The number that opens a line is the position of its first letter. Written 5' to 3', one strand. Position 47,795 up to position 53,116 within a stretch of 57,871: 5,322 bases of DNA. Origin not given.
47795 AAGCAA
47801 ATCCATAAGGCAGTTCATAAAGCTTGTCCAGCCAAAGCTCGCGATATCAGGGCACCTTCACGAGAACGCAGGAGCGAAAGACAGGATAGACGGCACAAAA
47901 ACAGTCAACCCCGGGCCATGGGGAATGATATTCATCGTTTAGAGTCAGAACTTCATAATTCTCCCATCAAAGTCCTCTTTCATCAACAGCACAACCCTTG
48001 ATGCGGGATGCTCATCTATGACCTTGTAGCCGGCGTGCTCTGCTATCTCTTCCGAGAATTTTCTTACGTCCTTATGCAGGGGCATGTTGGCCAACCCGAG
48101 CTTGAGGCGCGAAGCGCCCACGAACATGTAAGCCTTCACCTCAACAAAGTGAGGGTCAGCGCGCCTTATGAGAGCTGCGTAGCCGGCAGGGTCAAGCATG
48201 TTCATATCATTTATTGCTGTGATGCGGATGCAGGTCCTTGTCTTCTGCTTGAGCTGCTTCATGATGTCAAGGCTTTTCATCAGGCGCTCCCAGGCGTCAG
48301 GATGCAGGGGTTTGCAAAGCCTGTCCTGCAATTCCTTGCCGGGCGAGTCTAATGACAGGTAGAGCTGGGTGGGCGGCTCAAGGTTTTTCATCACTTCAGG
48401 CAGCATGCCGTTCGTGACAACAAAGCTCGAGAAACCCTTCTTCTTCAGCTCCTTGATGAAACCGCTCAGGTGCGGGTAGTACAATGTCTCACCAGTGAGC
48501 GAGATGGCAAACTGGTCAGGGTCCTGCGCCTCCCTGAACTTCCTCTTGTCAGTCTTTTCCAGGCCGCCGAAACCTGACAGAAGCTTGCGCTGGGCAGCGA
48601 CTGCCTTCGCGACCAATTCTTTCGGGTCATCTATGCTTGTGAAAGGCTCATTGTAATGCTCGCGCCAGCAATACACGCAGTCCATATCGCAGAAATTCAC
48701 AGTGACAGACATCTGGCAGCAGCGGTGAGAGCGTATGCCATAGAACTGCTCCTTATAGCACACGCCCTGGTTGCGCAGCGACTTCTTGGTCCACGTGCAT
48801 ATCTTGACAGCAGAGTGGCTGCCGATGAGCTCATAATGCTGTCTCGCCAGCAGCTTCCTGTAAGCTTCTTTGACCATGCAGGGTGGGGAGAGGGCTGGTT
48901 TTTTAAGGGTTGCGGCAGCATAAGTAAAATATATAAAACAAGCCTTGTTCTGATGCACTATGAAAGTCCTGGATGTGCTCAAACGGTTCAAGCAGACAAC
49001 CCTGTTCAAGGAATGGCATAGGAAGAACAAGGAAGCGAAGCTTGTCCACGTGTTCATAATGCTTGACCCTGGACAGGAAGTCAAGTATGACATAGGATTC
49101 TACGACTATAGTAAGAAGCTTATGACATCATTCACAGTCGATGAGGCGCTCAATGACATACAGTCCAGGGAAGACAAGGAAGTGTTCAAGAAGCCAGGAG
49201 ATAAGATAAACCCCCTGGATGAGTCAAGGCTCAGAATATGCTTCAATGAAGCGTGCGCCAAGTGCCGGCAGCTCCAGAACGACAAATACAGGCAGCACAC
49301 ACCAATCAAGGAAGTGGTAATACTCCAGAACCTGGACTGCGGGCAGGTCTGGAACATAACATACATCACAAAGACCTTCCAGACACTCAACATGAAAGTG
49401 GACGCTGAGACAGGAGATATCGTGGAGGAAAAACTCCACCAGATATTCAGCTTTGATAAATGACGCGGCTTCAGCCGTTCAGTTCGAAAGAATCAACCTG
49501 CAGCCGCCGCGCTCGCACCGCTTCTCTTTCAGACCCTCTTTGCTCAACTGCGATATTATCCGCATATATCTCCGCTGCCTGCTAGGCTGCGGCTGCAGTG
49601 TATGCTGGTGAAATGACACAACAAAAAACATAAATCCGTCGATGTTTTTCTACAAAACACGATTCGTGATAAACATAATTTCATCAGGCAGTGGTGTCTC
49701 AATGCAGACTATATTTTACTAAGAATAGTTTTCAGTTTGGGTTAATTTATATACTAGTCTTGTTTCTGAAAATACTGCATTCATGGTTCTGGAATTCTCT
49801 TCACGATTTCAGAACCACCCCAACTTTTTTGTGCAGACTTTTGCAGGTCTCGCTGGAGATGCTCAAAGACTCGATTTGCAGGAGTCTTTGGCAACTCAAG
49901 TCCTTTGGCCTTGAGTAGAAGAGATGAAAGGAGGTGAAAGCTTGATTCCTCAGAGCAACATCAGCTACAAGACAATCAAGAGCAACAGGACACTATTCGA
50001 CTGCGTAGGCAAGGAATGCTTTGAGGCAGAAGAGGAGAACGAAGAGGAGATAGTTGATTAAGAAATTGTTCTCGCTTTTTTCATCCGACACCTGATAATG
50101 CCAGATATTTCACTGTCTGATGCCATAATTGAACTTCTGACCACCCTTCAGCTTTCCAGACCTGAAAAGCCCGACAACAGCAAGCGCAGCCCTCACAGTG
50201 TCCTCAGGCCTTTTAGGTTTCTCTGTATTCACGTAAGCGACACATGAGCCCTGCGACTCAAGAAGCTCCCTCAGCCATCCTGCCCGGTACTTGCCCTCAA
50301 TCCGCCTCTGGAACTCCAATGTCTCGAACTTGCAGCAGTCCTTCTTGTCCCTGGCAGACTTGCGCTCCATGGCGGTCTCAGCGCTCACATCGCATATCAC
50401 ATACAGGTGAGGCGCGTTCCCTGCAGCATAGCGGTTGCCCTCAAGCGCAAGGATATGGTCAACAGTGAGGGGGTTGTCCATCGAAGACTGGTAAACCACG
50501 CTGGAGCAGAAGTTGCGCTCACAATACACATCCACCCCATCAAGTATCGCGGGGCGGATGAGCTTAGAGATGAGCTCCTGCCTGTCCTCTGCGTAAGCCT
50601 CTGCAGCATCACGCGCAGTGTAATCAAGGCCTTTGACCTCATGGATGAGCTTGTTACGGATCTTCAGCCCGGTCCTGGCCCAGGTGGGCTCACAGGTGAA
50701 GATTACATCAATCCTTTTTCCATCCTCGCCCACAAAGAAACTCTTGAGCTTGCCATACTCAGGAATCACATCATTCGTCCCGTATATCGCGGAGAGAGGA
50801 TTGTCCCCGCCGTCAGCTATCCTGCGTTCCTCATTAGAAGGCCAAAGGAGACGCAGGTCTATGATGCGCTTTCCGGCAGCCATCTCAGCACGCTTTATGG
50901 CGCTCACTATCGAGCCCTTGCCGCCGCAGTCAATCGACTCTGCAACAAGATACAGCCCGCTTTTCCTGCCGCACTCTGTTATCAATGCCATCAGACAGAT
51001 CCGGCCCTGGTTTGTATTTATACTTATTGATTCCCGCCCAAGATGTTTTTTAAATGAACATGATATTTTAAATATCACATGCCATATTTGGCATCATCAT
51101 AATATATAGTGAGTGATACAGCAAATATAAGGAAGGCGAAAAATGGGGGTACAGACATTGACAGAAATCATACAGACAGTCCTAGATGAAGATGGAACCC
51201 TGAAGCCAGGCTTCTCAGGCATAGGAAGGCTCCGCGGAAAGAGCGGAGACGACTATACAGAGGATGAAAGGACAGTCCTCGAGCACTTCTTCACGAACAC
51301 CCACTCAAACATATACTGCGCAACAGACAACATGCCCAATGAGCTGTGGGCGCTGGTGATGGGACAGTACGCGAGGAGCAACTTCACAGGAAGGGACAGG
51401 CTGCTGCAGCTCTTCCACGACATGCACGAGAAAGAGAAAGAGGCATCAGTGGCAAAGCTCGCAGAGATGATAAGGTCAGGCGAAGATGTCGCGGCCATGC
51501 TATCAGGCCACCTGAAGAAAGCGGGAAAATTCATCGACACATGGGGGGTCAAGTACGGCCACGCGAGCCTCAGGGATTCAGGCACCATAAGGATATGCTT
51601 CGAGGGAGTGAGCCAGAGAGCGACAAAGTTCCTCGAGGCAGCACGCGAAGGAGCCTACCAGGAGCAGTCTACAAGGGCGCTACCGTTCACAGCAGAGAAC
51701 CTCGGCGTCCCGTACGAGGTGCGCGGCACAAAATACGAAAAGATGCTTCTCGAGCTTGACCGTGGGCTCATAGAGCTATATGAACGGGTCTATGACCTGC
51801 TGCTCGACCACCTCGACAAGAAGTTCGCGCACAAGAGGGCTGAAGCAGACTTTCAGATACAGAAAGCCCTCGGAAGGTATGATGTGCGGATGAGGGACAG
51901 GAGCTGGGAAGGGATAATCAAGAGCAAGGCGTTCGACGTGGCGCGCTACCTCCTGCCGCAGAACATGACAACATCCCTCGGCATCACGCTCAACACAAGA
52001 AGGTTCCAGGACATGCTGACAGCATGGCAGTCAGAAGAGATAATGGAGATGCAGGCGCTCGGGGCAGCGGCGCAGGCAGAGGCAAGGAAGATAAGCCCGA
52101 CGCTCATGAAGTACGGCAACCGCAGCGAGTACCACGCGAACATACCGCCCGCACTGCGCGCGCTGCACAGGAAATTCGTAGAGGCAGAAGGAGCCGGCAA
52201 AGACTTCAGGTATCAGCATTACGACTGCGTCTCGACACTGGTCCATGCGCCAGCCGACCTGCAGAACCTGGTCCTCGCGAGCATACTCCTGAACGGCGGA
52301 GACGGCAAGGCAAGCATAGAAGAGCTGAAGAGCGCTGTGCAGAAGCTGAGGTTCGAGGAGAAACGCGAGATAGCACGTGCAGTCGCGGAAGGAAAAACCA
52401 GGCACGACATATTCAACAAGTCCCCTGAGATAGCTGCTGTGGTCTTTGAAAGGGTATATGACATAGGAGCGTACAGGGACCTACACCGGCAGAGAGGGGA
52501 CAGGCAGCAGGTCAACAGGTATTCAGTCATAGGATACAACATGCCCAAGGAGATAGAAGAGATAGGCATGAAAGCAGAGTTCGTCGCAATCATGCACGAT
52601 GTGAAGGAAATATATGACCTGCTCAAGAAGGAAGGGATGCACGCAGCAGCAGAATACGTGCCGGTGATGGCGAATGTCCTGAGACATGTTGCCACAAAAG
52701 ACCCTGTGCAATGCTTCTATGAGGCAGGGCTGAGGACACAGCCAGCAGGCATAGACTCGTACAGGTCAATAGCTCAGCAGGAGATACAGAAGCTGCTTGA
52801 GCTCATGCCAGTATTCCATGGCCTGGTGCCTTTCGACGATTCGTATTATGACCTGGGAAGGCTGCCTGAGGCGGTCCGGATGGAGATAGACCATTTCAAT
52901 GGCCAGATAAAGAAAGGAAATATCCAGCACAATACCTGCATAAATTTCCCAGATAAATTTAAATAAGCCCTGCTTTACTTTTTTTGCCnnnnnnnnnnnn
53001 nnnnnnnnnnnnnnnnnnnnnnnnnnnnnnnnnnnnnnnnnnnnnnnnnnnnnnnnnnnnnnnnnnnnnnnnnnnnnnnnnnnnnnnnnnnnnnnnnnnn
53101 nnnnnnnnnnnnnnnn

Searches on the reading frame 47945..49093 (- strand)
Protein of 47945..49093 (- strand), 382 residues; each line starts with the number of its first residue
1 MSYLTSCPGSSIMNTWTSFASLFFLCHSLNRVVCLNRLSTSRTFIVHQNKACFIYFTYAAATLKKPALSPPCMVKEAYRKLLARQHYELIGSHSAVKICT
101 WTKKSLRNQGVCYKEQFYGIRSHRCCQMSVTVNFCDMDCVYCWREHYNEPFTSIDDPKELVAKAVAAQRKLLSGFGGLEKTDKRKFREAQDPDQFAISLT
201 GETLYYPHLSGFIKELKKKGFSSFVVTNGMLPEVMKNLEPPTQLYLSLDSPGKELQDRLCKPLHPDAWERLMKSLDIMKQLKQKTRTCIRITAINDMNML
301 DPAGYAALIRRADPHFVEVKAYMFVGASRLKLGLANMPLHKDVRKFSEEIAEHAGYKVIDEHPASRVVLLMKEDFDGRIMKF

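Call 79: search_protein_families(library=pfam, proteins=[window:47945-49093:-], max_evalue=0.001)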
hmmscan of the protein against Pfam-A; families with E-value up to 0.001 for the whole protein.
window:47945-49093:- (382 aa): 2 families
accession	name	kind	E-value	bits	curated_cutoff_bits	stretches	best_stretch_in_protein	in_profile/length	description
PF08608.17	Wyosine_form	-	2.2e-23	82.7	22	1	311-371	1-62/63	Wyosine base formation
PF04055.27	Radical_SAM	-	5.5e-15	56.4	29.5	1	131-300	3-157/166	Radical SAM superfamily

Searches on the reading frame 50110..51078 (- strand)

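Call 79: search_protein_families(library=pfam, proteins=[window:50110-51078:-], max_evalue=0.001)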
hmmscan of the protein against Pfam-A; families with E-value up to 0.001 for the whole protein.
window:50110-51078:- (322 aa): 1 family
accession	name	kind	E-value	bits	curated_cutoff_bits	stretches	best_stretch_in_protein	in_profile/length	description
PF02223.23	Thymidylate_kin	-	4.9e-15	56.1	27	1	122-264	24-159/185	Thymidylate kinase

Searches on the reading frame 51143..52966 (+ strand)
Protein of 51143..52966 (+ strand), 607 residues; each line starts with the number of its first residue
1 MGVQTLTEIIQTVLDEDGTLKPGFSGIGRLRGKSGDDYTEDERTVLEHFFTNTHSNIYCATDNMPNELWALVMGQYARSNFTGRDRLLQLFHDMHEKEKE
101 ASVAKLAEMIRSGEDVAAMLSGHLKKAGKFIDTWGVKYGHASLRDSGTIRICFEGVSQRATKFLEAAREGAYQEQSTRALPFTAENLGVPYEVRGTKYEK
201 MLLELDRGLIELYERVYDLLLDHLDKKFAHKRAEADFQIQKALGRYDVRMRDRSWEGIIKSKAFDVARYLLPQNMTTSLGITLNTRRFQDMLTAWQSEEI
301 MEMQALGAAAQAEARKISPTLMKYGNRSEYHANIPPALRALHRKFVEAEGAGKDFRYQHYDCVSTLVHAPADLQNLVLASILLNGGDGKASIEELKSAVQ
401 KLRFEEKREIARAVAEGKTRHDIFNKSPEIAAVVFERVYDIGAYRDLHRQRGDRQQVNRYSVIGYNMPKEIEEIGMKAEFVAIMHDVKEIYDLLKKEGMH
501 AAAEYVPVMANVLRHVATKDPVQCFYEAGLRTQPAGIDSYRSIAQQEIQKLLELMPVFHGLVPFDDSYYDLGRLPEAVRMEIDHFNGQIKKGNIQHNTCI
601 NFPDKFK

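Call 79: search_protein_families(library=pfam, proteins=[window:51143-52966:+], max_evalue=0.001)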
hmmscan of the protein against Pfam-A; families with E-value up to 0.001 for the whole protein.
window:51143-52966:+ (607 aa): 1 family
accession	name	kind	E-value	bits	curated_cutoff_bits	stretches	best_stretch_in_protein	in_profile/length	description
PF02511.20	Thy1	-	1.5e-17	64.5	24.8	1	96-319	6-190/191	Thymidylate synthase complementing protein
